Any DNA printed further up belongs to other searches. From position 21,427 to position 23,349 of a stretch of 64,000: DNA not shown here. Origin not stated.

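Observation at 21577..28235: Compact Kennedy-pathway cassette for neutral-lipid (TAG / wax ester) synthesis: gpsA <-> WS/DGAT-plsB-(HAD::plsC)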

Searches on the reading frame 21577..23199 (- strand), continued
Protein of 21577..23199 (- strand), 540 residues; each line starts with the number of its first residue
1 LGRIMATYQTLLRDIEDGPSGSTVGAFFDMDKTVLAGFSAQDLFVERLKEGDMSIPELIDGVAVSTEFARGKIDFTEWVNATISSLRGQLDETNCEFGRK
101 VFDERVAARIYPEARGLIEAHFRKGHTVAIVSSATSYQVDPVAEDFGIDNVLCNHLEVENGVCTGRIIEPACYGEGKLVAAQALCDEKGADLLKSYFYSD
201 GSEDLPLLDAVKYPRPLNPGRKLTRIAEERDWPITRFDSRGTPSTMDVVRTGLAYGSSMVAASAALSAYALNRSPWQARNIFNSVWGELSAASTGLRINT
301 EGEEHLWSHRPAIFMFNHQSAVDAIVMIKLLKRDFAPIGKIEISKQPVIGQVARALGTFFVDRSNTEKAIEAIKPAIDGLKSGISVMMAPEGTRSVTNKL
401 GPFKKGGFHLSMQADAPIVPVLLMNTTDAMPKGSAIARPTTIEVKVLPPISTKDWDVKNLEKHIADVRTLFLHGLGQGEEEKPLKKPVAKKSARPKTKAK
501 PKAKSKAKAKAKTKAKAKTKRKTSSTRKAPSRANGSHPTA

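Call 57: search_protein_families(library=ncbifam, proteins=[L082:5527-7983:+, L081:9449-11356:+, L075:9798-12119:+, L005:5646-7946:+], max_evalue=1e-20)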
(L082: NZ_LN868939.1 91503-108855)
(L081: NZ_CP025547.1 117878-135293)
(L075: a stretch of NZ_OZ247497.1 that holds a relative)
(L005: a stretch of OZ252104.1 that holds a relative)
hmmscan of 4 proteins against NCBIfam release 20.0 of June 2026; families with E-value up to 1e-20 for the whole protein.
L082:5527-7983:+ (818 aa): 4 families
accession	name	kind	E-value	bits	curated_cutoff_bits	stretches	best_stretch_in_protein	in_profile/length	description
NF002886.0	PRK03355.1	equivalog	0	1091.7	721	1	2-814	2-780/787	glycerol-3-phosphate 1-O-acyltransferase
NF008883.0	PRK11915.1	equivalog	4.8e-130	435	698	2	492-806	309-616/621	lysophospholipid acyltransferase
NF003441.0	PRK04974.1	equivalog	2.4e-70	237.8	610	1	76-789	119-795/823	glycerol-3-phosphate 1-O-acyltransferase PlsB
TIGR03703.1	plsB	equivalog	5e-67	227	618.5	1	78-774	111-771/799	glycerol-3-phosphate 1-O-acyltransferase PlsB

L081:9449-11356:+ (635 aa): 4 families
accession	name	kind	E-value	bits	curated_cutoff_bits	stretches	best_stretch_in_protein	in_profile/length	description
NF008883.0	PRK11915.1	equivalog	1e-199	665.2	698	1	39-623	29-612/621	lysophospholipid acyltransferase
NF002886.0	PRK03355.1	equivalog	4e-159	531.6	721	1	48-627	189-772/787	glycerol-3-phosphate 1-O-acyltransferase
NF003441.0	PRK04974.1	equivalog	2.5e-41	141.9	610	1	47-595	223-776/823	glycerol-3-phosphate 1-O-acyltransferase PlsB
TIGR03703.1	plsB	equivalog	1.1e-40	139.8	618.5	1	47-606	213-777/799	glycerol-3-phosphate 1-O-acyltransferase PlsB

L075:9798-12119:+ (774 aa): 4 families
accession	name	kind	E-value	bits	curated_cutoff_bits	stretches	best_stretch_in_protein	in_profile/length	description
NF002886.0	PRK03355.1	equivalog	6.8e-247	821.9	721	1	10-767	8-769/787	glycerol-3-phosphate 1-O-acyltransferase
NF008883.0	PRK11915.1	equivalog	6e-93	312.5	698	1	200-754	42-599/621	lysophospholipid acyltransferase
NF003441.0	PRK04974.1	equivalog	4.1e-61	207.3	610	1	75-752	115-787/823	glycerol-3-phosphate 1-O-acyltransferase PlsB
TIGR03703.1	plsB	equivalog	4.4e-59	200.7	618.5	1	74-748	104-774/799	glycerol-3-phosphate 1-O-acyltransferase PlsB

L005:5646-7946:+ (767 aa): 4 families
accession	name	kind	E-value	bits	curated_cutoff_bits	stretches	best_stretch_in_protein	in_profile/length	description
NF002886.0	PRK03355.1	equivalog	2e-218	727.7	721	1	2-757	15-770/787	glycerol-3-phosphate 1-O-acyltransferase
NF008883.0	PRK11915.1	equivalog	1.7e-104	350.6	698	1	176-759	37-616/621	lysophospholipid acyltransferase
NF003441.0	PRK04974.1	equivalog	1.3e-64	218.9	610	1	141-741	188-790/823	glycerol-3-phosphate 1-O-acyltransferase PlsB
TIGR03703.1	plsB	equivalog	1.6e-62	212.1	618.5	1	145-759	182-792/799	glycerol-3-phosphate 1-O-acyltransferase PlsB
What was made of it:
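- On PlsB2-type acyltransferase (NCBIfam NF002886): The Nocardia gene next to the fusion scores 1091.7 on the same model (call 57).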

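Call 60: fold_search(model_id=the predicted structure, library=pdb)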
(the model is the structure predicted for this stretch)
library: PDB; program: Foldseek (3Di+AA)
matches with E <= 10: 814; with E <= 0.001: 91
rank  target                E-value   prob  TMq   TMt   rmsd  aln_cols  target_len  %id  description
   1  3fvv_A                1.6e-14  1.00  0.37  0.85   2.4       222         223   26  The crystal structure of the protein with unknown function from Bordetella pertussis Tohama I (released 2009-02-17)
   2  3fvv_B                1.7e-14  1.00  0.38  0.89   2.0       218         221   25  The crystal structure of the protein with unknown function from Bordetella pertussis Tohama I (released 2009-02-17)
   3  5kym_A                4.0e-14  1.00  0.37  0.78   4.5       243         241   25  Crystal Structure of the 1-acyl-sn-glycerophosphate (LPA) acyltransferase, PlsC, from Thermotoga maritima (released 2017-07-26)
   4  5kym_B                4.4e-14  1.00  0.36  0.78   3.2       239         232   23  Crystal Structure of the 1-acyl-sn-glycerophosphate (LPA) acyltransferase, PlsC, from Thermotoga maritima (released 2017-07-26)
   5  5t41                  3.1e-13  1.00  0.31  0.42   3.5       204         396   22  Crystal structure of Mycobacterium avium SerB2 mutant S275A/R279A at pH 6.6 with ethylene glycol bound at ACT- I domain (released 2016-11-16)
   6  5jlp                  6.1e-13  1.00  0.32  0.42   3.4       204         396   23  Crystal structure of Mycobacterium avium SerB2 in complex with serine at ACT domain (released 2017-05-03)
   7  4eze_A                6.8e-13  1.00  0.33  0.58   3.2       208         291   20  Crystal structure of had family hydrolase t0658 from Salmonella enterica subsp. enterica serovar Typhi (Target EFI-501 (released 2012-07-25)
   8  5is2                  8.6e-13  1.00  0.31  0.41   3.7       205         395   23  Crystal structure of Mycobacterium avium SerB2 at pH 6.6 (released 2016-04-27)
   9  5it4                  9.6e-13  1.00  0.31  0.42   3.5       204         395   22  Crystal structure of Mycobacterium avium SerB2 mutant D343N (released 2016-04-27)
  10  5it0                  1.2e-12  1.00  0.31  0.42   3.6       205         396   22  Crystal structure of Mycobacterium avium SerB2 mutant D343N/D347N (released 2016-04-27)
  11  4eze_B                1.7e-12  1.00  0.33  0.58   5.3       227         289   18  Crystal structure of had family hydrolase t0658 from Salmonella enterica subsp. enterica serovar Typhi (Target EFI-501 (released 2012-07-25)
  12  3p96                  2.4e-12  1.00  0.31  0.41   3.6       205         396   22  Crystal structure of Phosphoserine phosphatase SerB from Mycobacterium avium, native form (released 2010-11-10)
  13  5jjb                  4.2e-12  1.00  0.31  0.42   3.6       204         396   22  Crystal structure of Mycobacterium avium SerB2 mutant D343G (released 2016-05-18)
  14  3m1y_B                3.1e-11  1.00  0.32  0.77   3.2       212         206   16  Crystal Structure of a Phosphoserine phosphatase (SerB) from Helicobacter pylori (released 2010-03-23)
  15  3n28                  4.6e-11  1.00  0.31  0.49   3.9       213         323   17  Crystal structure of probable phosphoserine phosphatase from vibrio cholerae, unliganded form (released 2010-07-14)
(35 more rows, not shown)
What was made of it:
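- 22480..23187 (-): HAD-IB phosphatase domain of the fusion (residues 1-236 counted from ATG 23187); proposed phosphatidate phosphatase. The predicted fold matches 3fvv with TM 0.85-0.89 (call 60).
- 22318..22467 (-): Two long helices (residues 241-290) linking HAD to the acyltransferase; counterpart of the membrane-embedded two-helix motif of T. maritima PlsC. The Foldseek match to 5kym covers 239-243 alignment columns of the 232-241-residue chains, TM 0.78 (call 60).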

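Call 67: search_protein_families(library=pfam, proteins=[L012:13201-14055:+, L049:13757-15235:+, L053:16157-17086:+, L073:5946-6779:+, L028:3397-5385:-, L049:2012-3349:-, L008:11044-12534:+], max_evalue=0.0001)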
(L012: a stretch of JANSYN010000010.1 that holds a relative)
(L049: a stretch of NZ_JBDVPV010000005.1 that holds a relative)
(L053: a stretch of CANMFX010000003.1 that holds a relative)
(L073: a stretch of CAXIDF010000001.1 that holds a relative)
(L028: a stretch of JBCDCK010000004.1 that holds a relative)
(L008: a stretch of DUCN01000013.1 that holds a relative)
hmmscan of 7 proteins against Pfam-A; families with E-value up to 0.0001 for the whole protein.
L012:13201-14055:+ (284 aa): 4 families
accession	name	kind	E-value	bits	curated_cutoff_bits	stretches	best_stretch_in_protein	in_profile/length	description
PF12146.15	Hydrolase_4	-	7.9e-77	258.2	27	1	27-262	2-239/239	Serine aminopeptidase, S33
PF00561.26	Abhydrolase_1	-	9.4e-19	68.5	25.8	1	31-234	2-219/245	alpha/beta hydrolase fold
PF12697.13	Abhydrolase_6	-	3.6e-15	57.6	26.3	1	32-265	1-215/217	Alpha/beta hydrolase family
PF00326.27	Peptidase_S9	-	3.7e-05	23.8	22.6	0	198-279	127-211/213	Prolyl oligopeptidase family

L049:13757-15235:+ (492 aa): 2 families
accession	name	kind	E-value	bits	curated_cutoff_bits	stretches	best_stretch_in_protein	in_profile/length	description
PF11815.13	DUF3336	-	2.5e-33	115.1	25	1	8-138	10-137/138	Domain of unknown function (DUF3336)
PF01734.28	Patatin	-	4.8e-25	89.3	27.7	1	148-332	3-188/191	Patatin-like phospholipase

L053:16157-17086:+ (309 aa): 3 families
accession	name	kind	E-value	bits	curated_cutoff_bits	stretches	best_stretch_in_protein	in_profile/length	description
PF00561.26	Abhydrolase_1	-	1e-33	117.4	25.8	2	64-162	2-102/245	alpha/beta hydrolase fold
PF12697.13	Abhydrolase_6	-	1e-20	75.8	26.3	1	65-300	1-216/217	Alpha/beta hydrolase family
PF12146.15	Hydrolase_4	-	1.1e-08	35.1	27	1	66-293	8-237/239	Serine aminopeptidase, S33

L073:5946-6779:+ (277 aa): 2 families
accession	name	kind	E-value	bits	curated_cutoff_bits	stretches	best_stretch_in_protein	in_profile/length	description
PF00768.25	Peptidase_S11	-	4.4e-56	190.5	27.6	1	32-257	7-238/239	D-alanyl-D-alanine carboxypeptidase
PF13354.11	Beta-lactamase2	-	4.5e-07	29.9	22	1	51-180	13-145/214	Beta-lactamase enzyme family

L028:3397-5385:- (662 aa): 4 families
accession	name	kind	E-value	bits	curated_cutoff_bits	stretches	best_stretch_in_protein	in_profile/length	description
PF00204.31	DNA_gyraseB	-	6.6e-42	143.4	27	1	242-411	1-172/173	DNA gyrase B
PF00986.26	DNA_gyraseB_C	-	7e-24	84.2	29.8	1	584-649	2-63/63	DNA gyrase B subunit, carboxyl terminus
PF01751.28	Toprim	-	7.2e-18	65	23.1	1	441-551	1-94/96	Toprim domain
PF02518.31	HATPase_c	-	4e-17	63.1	26.4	1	45-187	2-108/111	Histidine kinase-, DNA gyrase B-, and HSP90-like ATPase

L049:2012-3349:- (445 aa): 1 family
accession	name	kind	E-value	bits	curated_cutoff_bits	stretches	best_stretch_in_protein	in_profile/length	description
PF13354.11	Beta-lactamase2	-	2.8e-21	76.3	22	1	164-286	2-124/214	Beta-lactamase enzyme family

L008:11044-12534:+ (496 aa): 0 families

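Call 77: search_protein_representatives(protein=window:21577-23187:-)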
Query: 536 residues. Proteins with E-value up to 0.001 (for the whole library): 26829; up to 1e-10: 8490; up to 1e-30: 313. The best 150 are listed.
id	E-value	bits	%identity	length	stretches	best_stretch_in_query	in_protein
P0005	2.8e-193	660.0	57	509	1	1-502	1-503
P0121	1.5e-140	486.1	47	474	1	4-473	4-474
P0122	2.0e-137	475.7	44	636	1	2-519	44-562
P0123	7.6e-135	467.2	43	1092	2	5-476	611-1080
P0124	8.4e-133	460.5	42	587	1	4-515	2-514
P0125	4.5e-132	458.1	46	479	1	7-475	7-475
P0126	8.5e-132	457.2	41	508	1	9-504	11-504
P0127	2.1e-123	429.4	51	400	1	81-473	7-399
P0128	1.9e-121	423.0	42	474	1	1-473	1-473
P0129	1.3e-116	407.1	42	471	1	9-473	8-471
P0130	1.1e-114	400.8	42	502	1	17-472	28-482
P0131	2.3e-114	399.6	44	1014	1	7-473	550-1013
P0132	3.9e-114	398.9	41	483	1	2-474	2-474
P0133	2.2e-109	383.2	44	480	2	18-258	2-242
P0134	1.3e-108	380.7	40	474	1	3-473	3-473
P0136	2.7e-104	366.4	39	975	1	9-471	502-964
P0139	2.4e-103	363.3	41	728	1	9-471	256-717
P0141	1.7e-101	357.2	39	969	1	6-472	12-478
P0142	4.2e-101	355.9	38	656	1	7-476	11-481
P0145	3.0e-98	346.5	37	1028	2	7-473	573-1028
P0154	7.3e-91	322.1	35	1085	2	7-473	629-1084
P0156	1.4e-88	314.6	35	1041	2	6-473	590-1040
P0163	4.7e-84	299.7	33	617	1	3-471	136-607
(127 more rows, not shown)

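Call 78: search_protein_families(library=pfam, proteins=[P0123, P0131, P0136, P0145, P0154, P0156, P0139, P0141, P0163, P0142], max_evalue=0.00001)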
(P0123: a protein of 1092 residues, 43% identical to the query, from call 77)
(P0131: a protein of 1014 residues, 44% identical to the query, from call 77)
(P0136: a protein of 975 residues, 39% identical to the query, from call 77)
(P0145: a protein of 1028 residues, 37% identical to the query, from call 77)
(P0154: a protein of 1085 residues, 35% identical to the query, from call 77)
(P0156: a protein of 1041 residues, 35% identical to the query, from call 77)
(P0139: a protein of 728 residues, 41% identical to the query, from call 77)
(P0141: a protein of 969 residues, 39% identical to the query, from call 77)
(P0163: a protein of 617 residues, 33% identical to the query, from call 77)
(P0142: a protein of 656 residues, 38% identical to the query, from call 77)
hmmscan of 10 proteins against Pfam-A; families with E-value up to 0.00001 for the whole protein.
P0123 (1092 aa): 3 families
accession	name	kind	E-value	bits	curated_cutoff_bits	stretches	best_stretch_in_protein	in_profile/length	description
PF19277.4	GPAT_C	-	4e-53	181.3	25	1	223-555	4-341/344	Glycerol-3-phosphate acyltransferase C-terminal region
PF01553.26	Acyltransferase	-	4.2e-50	169.4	23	2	900-1023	2-131/132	Acyltransferase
PF12710.13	HAD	-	1.3e-33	117.4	27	1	628-811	1-189/189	haloacid dehalogenase-like hydrolase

P0131 (1014 aa): 4 families
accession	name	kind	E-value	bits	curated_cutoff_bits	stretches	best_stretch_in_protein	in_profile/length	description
PF01553.26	Acyltransferase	-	9.7e-39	132.6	23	2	837-959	3-131/132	Acyltransferase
PF12710.13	HAD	-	5.1e-29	102.5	27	1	565-746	1-188/189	haloacid dehalogenase-like hydrolase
PF19277.4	GPAT_C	-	3.2e-23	83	25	1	256-423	71-241/344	Glycerol-3-phosphate acyltransferase C-terminal region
PF00702.32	Hydrolase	-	4.9e-08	34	26.4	1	565-750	4-191/191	haloacid dehalogenase-like hydrolase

P0136 (975 aa): 5 families
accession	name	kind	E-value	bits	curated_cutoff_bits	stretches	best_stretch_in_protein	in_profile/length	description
PF03007.21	WS_DGAT_cat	-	7.5e-51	173.9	23.6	1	46-285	35-263/263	Wax ester synthase/diacylglycerol acyltransferase catalytic domain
PF01553.26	Acyltransferase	-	8.3e-31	107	23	1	787-912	2-131/132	Acyltransferase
PF12710.13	HAD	-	1.6e-30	107.4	27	1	515-697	1-188/189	haloacid dehalogenase-like hydrolase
PF06974.18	WS_DGAT_C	-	2.2e-16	60.7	20.7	1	324-462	2-143/145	WS/DGAT C-terminal domain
PF00702.32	Hydrolase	-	1.3e-08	35.9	26.4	1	515-695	4-185/191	haloacid dehalogenase-like hydrolase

P0145 (1028 aa): 3 families
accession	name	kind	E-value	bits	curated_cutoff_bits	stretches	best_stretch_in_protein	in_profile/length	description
PF01553.26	Acyltransferase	-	5e-46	156.2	23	2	848-974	2-131/132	Acyltransferase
PF19277.4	GPAT_C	-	2e-23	83.7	25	1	245-432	1-224/344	Glycerol-3-phosphate acyltransferase C-terminal region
PF12710.13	HAD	-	1.2e-22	81.7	27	1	588-767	1-189/189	haloacid dehalogenase-like hydrolase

P0154 (1085 aa): 4 families
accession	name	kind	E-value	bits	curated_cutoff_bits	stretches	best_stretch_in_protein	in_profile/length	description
PF01553.26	Acyltransferase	-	1.4e-50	170.9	23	2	904-1030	4-131/132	Acyltransferase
PF19277.4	GPAT_C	-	2.1e-34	119.8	25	1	276-578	4-340/344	Glycerol-3-phosphate acyltransferase C-terminal region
PF12710.13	HAD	-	2.8e-27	96.8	27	1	644-821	1-189/189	haloacid dehalogenase-like hydrolase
PF00702.32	Hydrolase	-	5.4e-06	27.4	26.4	0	644-824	4-191/191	haloacid dehalogenase-like hydrolase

P0156 (1041 aa): 3 families
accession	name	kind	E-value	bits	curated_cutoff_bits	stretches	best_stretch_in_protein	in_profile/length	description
PF01553.26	Acyltransferase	-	2.1e-50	170.4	23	2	861-986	2-131/132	Acyltransferase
PF12710.13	HAD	-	5.9e-24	86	27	1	606-779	1-188/189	haloacid dehalogenase-like hydrolase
PF19277.4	GPAT_C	-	1.8e-12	47.6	25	1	277-430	8-189/344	Glycerol-3-phosphate acyltransferase C-terminal region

P0139 (728 aa): 4 families
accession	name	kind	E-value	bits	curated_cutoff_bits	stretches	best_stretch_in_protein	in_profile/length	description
PF12710.13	HAD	-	8.1e-32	111.6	27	1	269-445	1-182/189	haloacid dehalogenase-like hydrolase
PF01553.26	Acyltransferase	-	2.9e-30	105.2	23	1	540-665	2-131/132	Acyltransferase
PF06974.18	WS_DGAT_C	-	1.4e-17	64.6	20.7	1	80-218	2-143/145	WS/DGAT C-terminal domain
PF00702.32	Hydrolase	-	1.2e-08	36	26.4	1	268-427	3-167/191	haloacid dehalogenase-like hydrolase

P0141 (969 aa): 5 families
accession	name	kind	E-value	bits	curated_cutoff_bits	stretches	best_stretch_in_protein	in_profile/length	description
PF03007.21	WS_DGAT_cat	-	3.5e-34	119.2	23.6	1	514-781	2-261/263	Wax ester synthase/diacylglycerol acyltransferase catalytic domain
PF01553.26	Acyltransferase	-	2.1e-32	112.2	23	1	299-425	1-131/132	Acyltransferase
PF12710.13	HAD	-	1e-31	111.3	27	1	28-210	1-188/189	haloacid dehalogenase-like hydrolase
PF06974.18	WS_DGAT_C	-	6.8e-18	65.6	20.7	1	823-962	2-143/145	WS/DGAT C-terminal domain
PF00702.32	Hydrolase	-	6.1e-09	37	26.4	1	28-153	4-140/191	haloacid dehalogenase-like hydrolase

P0163 (617 aa): 3 families
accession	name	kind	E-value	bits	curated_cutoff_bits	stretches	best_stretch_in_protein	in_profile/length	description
PF12710.13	HAD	-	1.3e-29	104.4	27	1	155-331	1-182/189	haloacid dehalogenase-like hydrolase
PF01553.26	Acyltransferase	-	2.5e-25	89.3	23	1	427-556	2-131/132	Acyltransferase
PF00702.32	Hydrolase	-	5.1e-08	34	26.4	1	155-287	4-151/191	haloacid dehalogenase-like hydrolase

P0142 (656 aa): 4 families
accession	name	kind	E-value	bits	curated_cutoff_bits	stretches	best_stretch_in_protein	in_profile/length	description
PF01553.26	Acyltransferase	-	3.5e-29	101.7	23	1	298-424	1-131/132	Acyltransferase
PF12710.13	HAD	-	3.9e-27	96.3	27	1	26-210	1-189/189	haloacid dehalogenase-like hydrolase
PF07382.16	HC2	-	1.2e-12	48.8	40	1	515-623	34-143/194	Histone H1-like nucleoprotein HC2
PF00702.32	Hydrolase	-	7e-09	36.8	26.4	1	26-212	4-190/191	haloacid dehalogenase-like hydrolase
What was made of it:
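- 21577..21762 (-): Disordered Lys/Ala/Pro-rich basic C-terminal tail of the fusion (residues 476-536) plus stop codon. One homolog's tail hits Pfam HC2, histone H1-like (call 78).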
